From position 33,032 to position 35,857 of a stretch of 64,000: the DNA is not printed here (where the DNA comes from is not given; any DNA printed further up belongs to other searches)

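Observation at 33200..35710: Ribosome-binding GTPase (EF-G/TetM-like) fused to a Rae1/YacP-type NYN nuclease domain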

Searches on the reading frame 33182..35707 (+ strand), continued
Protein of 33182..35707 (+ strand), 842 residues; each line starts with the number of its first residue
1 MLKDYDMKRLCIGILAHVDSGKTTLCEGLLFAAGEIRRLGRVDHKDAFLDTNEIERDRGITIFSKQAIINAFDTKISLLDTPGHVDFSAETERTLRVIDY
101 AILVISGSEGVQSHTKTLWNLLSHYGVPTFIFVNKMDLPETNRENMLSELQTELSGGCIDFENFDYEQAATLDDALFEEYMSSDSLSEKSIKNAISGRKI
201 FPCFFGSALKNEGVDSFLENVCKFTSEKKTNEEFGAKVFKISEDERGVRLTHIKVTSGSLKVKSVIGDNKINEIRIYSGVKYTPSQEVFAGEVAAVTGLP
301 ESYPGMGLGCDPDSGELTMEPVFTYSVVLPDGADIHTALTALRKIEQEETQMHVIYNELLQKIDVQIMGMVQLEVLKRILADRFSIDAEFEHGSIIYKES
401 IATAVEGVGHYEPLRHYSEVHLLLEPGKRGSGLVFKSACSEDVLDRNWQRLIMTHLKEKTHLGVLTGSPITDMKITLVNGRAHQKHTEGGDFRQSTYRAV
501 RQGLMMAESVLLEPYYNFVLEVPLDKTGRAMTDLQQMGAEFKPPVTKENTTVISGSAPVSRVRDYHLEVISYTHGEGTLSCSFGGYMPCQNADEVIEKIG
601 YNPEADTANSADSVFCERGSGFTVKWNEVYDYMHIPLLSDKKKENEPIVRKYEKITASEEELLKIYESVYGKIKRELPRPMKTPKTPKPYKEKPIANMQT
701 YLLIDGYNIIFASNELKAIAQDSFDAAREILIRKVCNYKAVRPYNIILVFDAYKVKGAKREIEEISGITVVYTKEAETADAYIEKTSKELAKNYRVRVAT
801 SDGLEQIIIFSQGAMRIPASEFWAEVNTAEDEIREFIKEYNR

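Call 13: find_homologous_proteins(query=window:33182-35707:+, max_evalue=1e-20)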
Query window:33182-35707:+ (842 aa): 8000 proteins with E <= 1e-20 among 8000 candidates; the best 120 are listed.
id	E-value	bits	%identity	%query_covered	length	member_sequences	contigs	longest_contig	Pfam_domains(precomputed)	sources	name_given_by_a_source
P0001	0.0e+0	1764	92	100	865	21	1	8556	PF00679.31,PF00009.34,PF03764.25,PF05991.18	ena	-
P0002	0.0e+0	1262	66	99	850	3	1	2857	PF00679.31,PF00009.34,PF03764.25,PF05991.18,PF22042.3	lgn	-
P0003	0.0e+0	1261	66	99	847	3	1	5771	PF00679.31,PF14492.13,PF00009.34,PF03764.25,PF05991.18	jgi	-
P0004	0.0e+0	1260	66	99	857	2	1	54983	PF00679.31,PF00009.34,PF03764.25,PF05991.18,PF22042.3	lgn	-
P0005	0.0e+0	1253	66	99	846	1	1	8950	PF00679.31,PF14492.13,PF00009.34,PF03764.25,PF05991.18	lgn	-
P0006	0.0e+0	1227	65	99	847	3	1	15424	PF01926.30,PF00679.31,PF00009.34,PF03764.25,PF05991.18,PF22042.3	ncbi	-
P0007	0.0e+0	1224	65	99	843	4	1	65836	PF00679.31,PF00009.34,PF03764.25,PF05991.18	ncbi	-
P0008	0.0e+0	1223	66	99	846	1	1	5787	PF00679.31,PF00009.34,PF03764.25,PF05991.18,PF22042.3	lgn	-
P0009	0.0e+0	1222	63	99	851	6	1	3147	PF00679.31,PF00009.34,PF03764.25,PF05991.18,PF22042.3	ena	-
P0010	0.0e+0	1218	64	99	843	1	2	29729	PF00679.31,PF00009.34,PF03764.25,PF05991.18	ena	-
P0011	0.0e+0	1215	63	99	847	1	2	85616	PF01926.30,PF00679.31,PF14492.13,PF00009.34,PF03764.25,PF05991.18,PF22042.3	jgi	-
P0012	0.0e+0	1213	63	99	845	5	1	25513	PF00679.31,PF00009.34,PF03764.25,PF05991.18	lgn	-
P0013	0.0e+0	1213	64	99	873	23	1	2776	PF00679.31,PF14492.13,PF00009.34,PF03764.25,PF05991.18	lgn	-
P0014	0.0e+0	1212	64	99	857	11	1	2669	PF00679.31,PF00009.34,PF03764.25,PF05991.18,PF22042.3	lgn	-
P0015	0.0e+0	1209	64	99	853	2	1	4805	PF00679.31,PF14492.13,PF00009.34,PF03764.25,PF05991.18,PF22042.3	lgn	-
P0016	0.0e+0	1207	65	99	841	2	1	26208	PF00679.31,PF00009.34,PF03764.25,PF05991.18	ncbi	-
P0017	0.0e+0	1205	64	99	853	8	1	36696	PF00679.31,PF14492.13,PF00009.34,PF03764.25,PF05991.18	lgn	-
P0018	0.0e+0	1202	63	99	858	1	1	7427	PF00679.31,PF00009.34,PF03764.25,PF05991.18,PF22042.3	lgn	-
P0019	0.0e+0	1202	64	99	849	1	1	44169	PF00679.31,PF00009.34,PF03764.25,PF05991.18,PF22042.3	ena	-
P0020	0.0e+0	1202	63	98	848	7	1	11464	PF00679.31,PF14492.13,PF00009.34,PF03764.25,PF05991.18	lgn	-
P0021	0.0e+0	1201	64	99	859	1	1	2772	PF00679.31,PF00009.34,PF03764.25,PF05991.18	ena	-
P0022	0.0e+0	1199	63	99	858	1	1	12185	PF00679.31,PF14492.13,PF00009.34,PF03764.25,PF05991.18,PF22042.3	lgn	-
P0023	0.0e+0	1199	63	99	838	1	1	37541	PF00679.31,PF00009.34,PF03764.25,PF05991.18,PF22042.3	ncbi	-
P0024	0.0e+0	1199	63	99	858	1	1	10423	PF00679.31,PF14492.13,PF00009.34,PF03764.25,PF05991.18,PF22042.3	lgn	-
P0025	0.0e+0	1199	63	99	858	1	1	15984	PF00679.31,PF14492.13,PF00009.34,PF03764.25,PF05991.18,PF22042.3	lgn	-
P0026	0.0e+0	1199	63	99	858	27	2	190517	PF01926.30,PF00679.31,PF14492.13,PF00009.34,PF03764.25,PF05991.18,PF22042.3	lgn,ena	-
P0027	0.0e+0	1199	63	99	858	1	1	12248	PF00679.31,PF14492.13,PF00009.34,PF03764.25,PF05991.18,PF22042.3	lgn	-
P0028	0.0e+0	1199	63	99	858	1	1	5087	PF00679.31,PF14492.13,PF00009.34,PF03764.25,PF05991.18,PF22042.3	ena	-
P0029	0.0e+0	1198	63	99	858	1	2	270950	PF00679.31,PF14492.13,PF00009.34,PF03764.25,PF05991.18,PF22042.3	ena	-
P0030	0.0e+0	1198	63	99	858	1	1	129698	PF00679.31,PF14492.13,PF00009.34,PF03764.25,PF05991.18,PF22042.3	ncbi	-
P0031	0.0e+0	1198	63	99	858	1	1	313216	PF00679.31,PF14492.13,PF00009.34,PF03764.25,PF05991.18,PF22042.3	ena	-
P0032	0.0e+0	1198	63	99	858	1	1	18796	PF00679.31,PF14492.13,PF00009.34,PF03764.25,PF05991.18,PF22042.3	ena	-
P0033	0.0e+0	1198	63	99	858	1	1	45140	PF00679.31,PF14492.13,PF00009.34,PF03764.25,PF05991.18,PF22042.3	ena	-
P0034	0.0e+0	1197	63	99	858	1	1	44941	PF00679.31,PF14492.13,PF00009.34,PF03764.25,PF05991.18,PF22042.3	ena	-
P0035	0.0e+0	1197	63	99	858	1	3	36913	PF00679.31,PF14492.13,PF00009.34,PF03764.25,PF05991.18,PF22042.3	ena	-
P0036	0.0e+0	1197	63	99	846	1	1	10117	PF00679.31,PF14492.13,PF00009.34,PF03764.25,PF05991.18,PF22042.3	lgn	-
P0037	0.0e+0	1196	63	99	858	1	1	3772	PF00679.31,PF14492.13,PF00009.34,PF03764.25,PF05991.18,PF22042.3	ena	-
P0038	0.0e+0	1196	64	99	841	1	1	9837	PF00679.31,PF14492.13,PF00009.34,PF03764.25,PF05991.18,PF22042.3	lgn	-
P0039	0.0e+0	1196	63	99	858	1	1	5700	PF00679.31,PF14492.13,PF00009.34,PF03764.25,PF05991.18,PF22042.3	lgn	-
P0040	0.0e+0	1195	63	99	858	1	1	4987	PF00679.31,PF14492.13,PF00009.34,PF03764.25,PF05991.18,PF22042.3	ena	-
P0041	0.0e+0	1195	63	99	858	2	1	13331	PF00679.31,PF14492.13,PF00009.34,PF03764.25,PF05991.18,PF22042.3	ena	-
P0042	0.0e+0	1195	63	99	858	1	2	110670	PF00679.31,PF14492.13,PF00009.34,PF03764.25,PF05991.18,PF22042.3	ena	-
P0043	0.0e+0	1194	64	99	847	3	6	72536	PF00679.31,PF00009.34,PF03764.25,PF05991.18,PF22042.3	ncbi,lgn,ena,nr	ncbi:MAG: TetM/TetW/TetO/TetS family tetracycline resistance ribosomal protection protein [Clostridi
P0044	0.0e+0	1193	63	99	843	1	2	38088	PF00679.31,PF00009.34,PF03764.25,PF05991.18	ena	-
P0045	0.0e+0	1193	63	99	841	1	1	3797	PF01926.30,PF00679.31,PF14492.13,PF00009.34,PF03764.25,PF05991.18,PF22042.3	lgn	-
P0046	0.0e+0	1192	63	99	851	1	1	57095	PF01926.30,PF00679.31,PF14492.13,PF00009.34,PF03764.25,PF05991.18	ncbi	-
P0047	0.0e+0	1190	63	99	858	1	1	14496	PF00679.31,PF00009.34,PF03764.25,PF05991.18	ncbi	-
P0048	0.0e+0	1187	63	99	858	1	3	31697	PF00679.31,PF14492.13,PF00009.34,PF03764.25,PF05991.18,PF22042.3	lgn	-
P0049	0.0e+0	1187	63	99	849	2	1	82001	PF00679.31,PF00009.34,PF03764.25,PF05991.18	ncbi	-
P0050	0.0e+0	1182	63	99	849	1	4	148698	PF01926.30,PF00679.31,PF00009.34,PF03764.25,PF05991.18,PF22042.3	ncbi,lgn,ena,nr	ncbi:MAG: TetM/TetW/TetO/TetS family tetracycline resistance ribosomal protection protein [Clostridi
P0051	0.0e+0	1182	62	99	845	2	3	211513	PF00679.31,PF00009.34,PF03764.25,PF05991.18,PF22042.3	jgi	-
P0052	0.0e+0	1181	63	99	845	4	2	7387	PF00679.31,PF00009.34,PF03764.25,PF05991.18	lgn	-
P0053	0.0e+0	1180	63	99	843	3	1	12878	PF01926.30,PF00679.31,PF00009.34,PF03764.25,PF05991.18,PF22042.3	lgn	-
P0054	0.0e+0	1176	63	99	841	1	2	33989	PF00679.31,PF14492.13,PF00009.34,PF03764.25,PF05991.18,PF22042.3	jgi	-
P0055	0.0e+0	1176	62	99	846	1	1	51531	PF00679.31,PF14492.13,PF00009.34,PF03764.25,PF05991.18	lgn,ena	-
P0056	0.0e+0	1176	62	99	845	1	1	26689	PF00679.31,PF00009.34,PF03764.25,PF05991.18,PF22042.3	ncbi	-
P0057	0.0e+0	1176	62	99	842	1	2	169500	PF00679.31,PF14492.13,PF00009.34,PF03764.25,PF05991.18,PF22042.3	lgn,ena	-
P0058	0.0e+0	1175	62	99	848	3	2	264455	PF00679.31,PF14492.13,PF00009.34,PF03764.25,PF05991.18,PF22042.3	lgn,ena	-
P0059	0.0e+0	1175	63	99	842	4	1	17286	PF00679.31,PF14492.13,PF00009.34,PF03764.25,PF05991.18,PF22042.3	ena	-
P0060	0.0e+0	1174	63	99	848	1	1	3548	PF00679.31,PF14492.13,PF00009.34,PF03764.25,PF05991.18,PF22042.3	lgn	-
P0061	0.0e+0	1174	62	99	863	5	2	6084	PF00679.31,PF00009.34,PF03764.25,PF05991.18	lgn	-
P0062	0.0e+0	1173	62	99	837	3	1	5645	PF00679.31,PF00009.34,PF03764.25,PF05991.18,PF22042.3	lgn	-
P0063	0.0e+0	1172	63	99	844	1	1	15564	PF00679.31,PF14492.13,PF00009.34,PF03764.25,PF05991.18,PF22042.3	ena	-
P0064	0.0e+0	1172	62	99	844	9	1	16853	PF01926.30,PF00679.31,PF00009.34,PF03764.25,PF05991.18,PF22042.3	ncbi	-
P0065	0.0e+0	1171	64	99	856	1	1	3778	PF00679.31,PF14492.13,PF00009.34,PF03764.25,PF05991.18,PF22042.3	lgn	-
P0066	0.0e+0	1170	63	99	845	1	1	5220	PF00679.31,PF14492.13,PF00009.34,PF03764.25,PF05991.18,PF22042.3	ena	-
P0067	0.0e+0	1170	63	99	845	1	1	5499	PF00679.31,PF00009.34,PF03764.25,PF05991.18,PF22042.3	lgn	-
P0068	0.0e+0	1169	63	99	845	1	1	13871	PF00679.31,PF14492.13,PF00009.34,PF03764.25,PF05991.18,PF22042.3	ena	-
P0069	0.0e+0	1168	63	99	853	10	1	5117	PF00679.31,PF14492.13,PF00009.34,PF03764.25,PF05991.18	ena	-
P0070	0.0e+0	1167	63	99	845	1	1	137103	PF00679.31,PF14492.13,PF00009.34,PF03764.25,PF05991.18,PF22042.3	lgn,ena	-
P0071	0.0e+0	1165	63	99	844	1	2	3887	PF00679.31,PF14492.13,PF00009.34,PF03764.25,PF05991.18,PF22042.3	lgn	-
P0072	0.0e+0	1164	61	99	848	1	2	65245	PF00679.31,PF14492.13,PF00009.34,PF03764.25,PF05991.18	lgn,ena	-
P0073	0.0e+0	1164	61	99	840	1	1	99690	PF00679.31,PF14492.13,PF00009.34,PF03764.25,PF05991.18,PF22042.3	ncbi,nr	ncbi:MAG: translation factor GTPase family protein [Clostridia bacterium]|nr:translation factor GTPa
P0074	0.0e+0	1164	62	99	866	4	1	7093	PF00679.31,PF14492.13,PF00009.34,PF03764.25,PF05991.18,PF22042.3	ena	-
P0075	0.0e+0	1163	63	99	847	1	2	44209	PF00679.31,PF00009.34,PF03764.25,PF05991.18,PF22042.3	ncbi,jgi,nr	ncbi:MAG: GTP-binding protein [Ruminococcaceae bacterium]|nr:GTP-binding protein [Oscillospiraceae b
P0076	0.0e+0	1163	63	99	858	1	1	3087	PF00679.31,PF14492.13,PF00009.34,PF03764.25,PF05991.18,PF22042.3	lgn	-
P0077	0.0e+0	1163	62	99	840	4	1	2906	PF00679.31,PF14492.13,PF00009.34,PF03764.25,PF05991.18,PF22042.3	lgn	-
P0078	0.0e+0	1163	61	99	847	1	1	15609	PF01926.30,PF00679.31,PF00009.34,PF03764.25,PF05991.18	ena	-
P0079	0.0e+0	1162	62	99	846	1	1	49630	PF00679.31,PF00009.34,PF03764.25,PF05991.18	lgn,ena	-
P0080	0.0e+0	1161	63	99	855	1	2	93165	PF00679.31,PF14492.13,PF00009.34,PF03764.25,PF05991.18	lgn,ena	-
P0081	0.0e+0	1160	63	99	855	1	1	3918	PF00679.31,PF14492.13,PF00009.34,PF03764.25,PF05991.18,PF22042.3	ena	-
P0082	0.0e+0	1160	63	99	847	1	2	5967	PF00679.31,PF00009.34,PF03764.25,PF05991.18,PF22042.3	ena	-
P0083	0.0e+0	1159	61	99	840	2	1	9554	PF00679.31,PF00009.34,PF03764.25,PF05991.18,PF22042.3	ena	-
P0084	0.0e+0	1159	62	99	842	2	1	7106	PF00679.31,PF14492.13,PF00009.34,PF03764.25,PF05991.18,PF22042.3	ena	-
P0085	0.0e+0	1156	61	99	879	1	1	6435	PF00679.31,PF14492.13,PF00009.34,PF03764.25,PF05991.18,PF22042.3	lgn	-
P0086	0.0e+0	1156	62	99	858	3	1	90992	PF00679.31,PF14492.13,PF00009.34,PF03764.25,PF05991.18,PF22042.3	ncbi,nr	ncbi:MAG: TetM/TetW/TetO/TetS family tetracycline resistance ribosomal protection protein [Firmicute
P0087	0.0e+0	1155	61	99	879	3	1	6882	PF00679.31,PF00009.34,PF03764.25,PF05991.18,PF22042.3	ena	-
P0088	0.0e+0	1154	63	99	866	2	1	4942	PF00679.31,PF14492.13,PF00009.34,PF03764.25,PF05991.18,PF22042.3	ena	-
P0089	0.0e+0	1154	61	99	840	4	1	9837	PF00679.31,PF00009.34,PF03764.25,PF05991.18,PF22042.3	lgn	-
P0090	0.0e+0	1151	61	99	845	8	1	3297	PF00679.31,PF00009.34,PF03764.25,PF05991.18,PF22042.3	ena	-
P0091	0.0e+0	1150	61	99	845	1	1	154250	PF00679.31,PF14492.13,PF00009.34,PF03764.25,PF05991.18,PF22042.3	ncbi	-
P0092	0.0e+0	1150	62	99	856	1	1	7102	PF00679.31,PF14492.13,PF00009.34,PF03764.25,PF05991.18,PF22042.3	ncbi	-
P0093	0.0e+0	1150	61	99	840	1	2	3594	PF00679.31,PF14492.13,PF00009.34,PF03764.25,PF05991.18,PF22042.3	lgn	-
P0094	0.0e+0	1149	61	99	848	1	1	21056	PF00679.31,PF00009.34,PF03764.25,PF05991.18,PF22042.3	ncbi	-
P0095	0.0e+0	1149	61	99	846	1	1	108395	PF00679.31,PF14492.13,PF00009.34,PF03764.25,PF05991.18,PF22042.3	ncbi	-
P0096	0.0e+0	1147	61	99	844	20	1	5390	PF00679.31,PF00009.34,PF03764.25,PF05991.18,PF22042.3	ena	-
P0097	0.0e+0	1146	61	99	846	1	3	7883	PF00679.31,PF00009.34,PF03764.25,PF05991.18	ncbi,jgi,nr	ncbi:MAG: GTP-binding protein [Ruminococcaceae bacterium]|nr:GTP-binding protein [Oscillospiraceae b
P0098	0.0e+0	1146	61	99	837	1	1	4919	PF00679.31,PF00009.34,PF03764.25,PF05991.18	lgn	-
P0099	0.0e+0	1145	62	99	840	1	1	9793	PF00679.31,PF14492.13,PF00009.34,PF03764.25,PF05991.18,PF22042.3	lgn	-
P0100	0.0e+0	1145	60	99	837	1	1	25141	PF00679.31,PF00009.34,PF03764.25,PF05991.18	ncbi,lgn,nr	ncbi:MAG: TetM/TetW/TetO/TetS family tetracycline resistance ribosomal protection protein [Eubacteri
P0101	0.0e+0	1145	62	99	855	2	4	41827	PF00679.31,PF14492.13,PF00009.34,PF03764.25,PF05991.18,PF22042.3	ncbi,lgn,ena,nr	ncbi:MAG: TetM/TetW/TetO/TetS family tetracycline resistance ribosomal protection protein [Clostridi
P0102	0.0e+0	1145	61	99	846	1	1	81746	PF00679.31,PF00009.34,PF03764.25,PF05991.18,PF22042.3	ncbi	-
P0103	0.0e+0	1143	61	99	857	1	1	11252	PF01926.30,PF00679.31,PF14492.13,PF00009.34,PF03764.25,PF05991.18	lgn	-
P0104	0.0e+0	1142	62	99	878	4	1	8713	PF01926.30,PF00679.31,PF14492.13,PF00009.34,PF03764.25,PF05991.18,PF22042.3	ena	-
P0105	0.0e+0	1140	61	99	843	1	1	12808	PF00679.31,PF00009.34,PF03764.25,PF05991.18,PF22042.3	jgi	-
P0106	0.0e+0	1138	61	99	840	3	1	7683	PF00679.31,PF14492.13,PF00009.34,PF03764.25,PF05991.18,PF22042.3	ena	-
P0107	0.0e+0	1136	61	99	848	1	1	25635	PF00679.31,PF00009.34,PF03764.25,PF05991.18,PF22042.3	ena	-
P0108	0.0e+0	1134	60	99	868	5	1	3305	PF00679.31,PF14492.13,PF00009.34,PF03764.25,PF05991.18,PF22042.3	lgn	-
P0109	0.0e+0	1132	60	99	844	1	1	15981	PF01926.30,PF00679.31,PF14492.13,PF00009.34,PF03764.25,PF05991.18,PF22042.3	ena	-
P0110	0.0e+0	1132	61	99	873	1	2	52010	PF00679.31,PF14492.13,PF00009.34,PF03764.25,PF05991.18,PF22042.3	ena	-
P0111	0.0e+0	1129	61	99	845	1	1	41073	PF00679.31,PF00009.34,PF03764.25,PF05991.18,PF22042.3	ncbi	-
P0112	0.0e+0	1129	59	99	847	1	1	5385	PF00679.31,PF14492.13,PF00009.34,PF03764.25,PF05991.18,PF22042.3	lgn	-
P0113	0.0e+0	1129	59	99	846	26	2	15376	PF00679.31,PF14492.13,PF00009.34,PF03764.25,PF05991.18,PF22042.3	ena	-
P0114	0.0e+0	1129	60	99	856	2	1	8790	PF00679.31,PF14492.13,PF00009.34,PF03764.25,PF05991.18,PF22042.3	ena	-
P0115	0.0e+0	1128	61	99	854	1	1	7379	PF00679.31,PF14492.13,PF00009.34,PF03764.25,PF05991.18,PF22042.3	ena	-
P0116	0.0e+0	1128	61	99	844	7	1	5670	PF00679.31,PF14492.13,PF00009.34,PF03764.25,PF05991.18,PF22042.3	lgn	-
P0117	0.0e+0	1128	60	99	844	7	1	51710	PF01926.30,PF00679.31,PF00009.34,PF03764.25,PF05991.18,PF22042.3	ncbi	-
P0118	0.0e+0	1126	61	99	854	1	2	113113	PF00679.31,PF14492.13,PF00009.34,PF03764.25,PF05991.18,PF22042.3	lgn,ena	-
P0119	0.0e+0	1126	59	99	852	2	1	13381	PF01926.30,PF00679.31,PF14492.13,PF00009.34,PF03764.25,PF05991.18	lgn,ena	-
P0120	0.0e+0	1126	62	99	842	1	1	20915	PF01926.30,PF00679.31,PF14492.13,PF00009.34,PF03764.25,PF05991.18,PF22042.3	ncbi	-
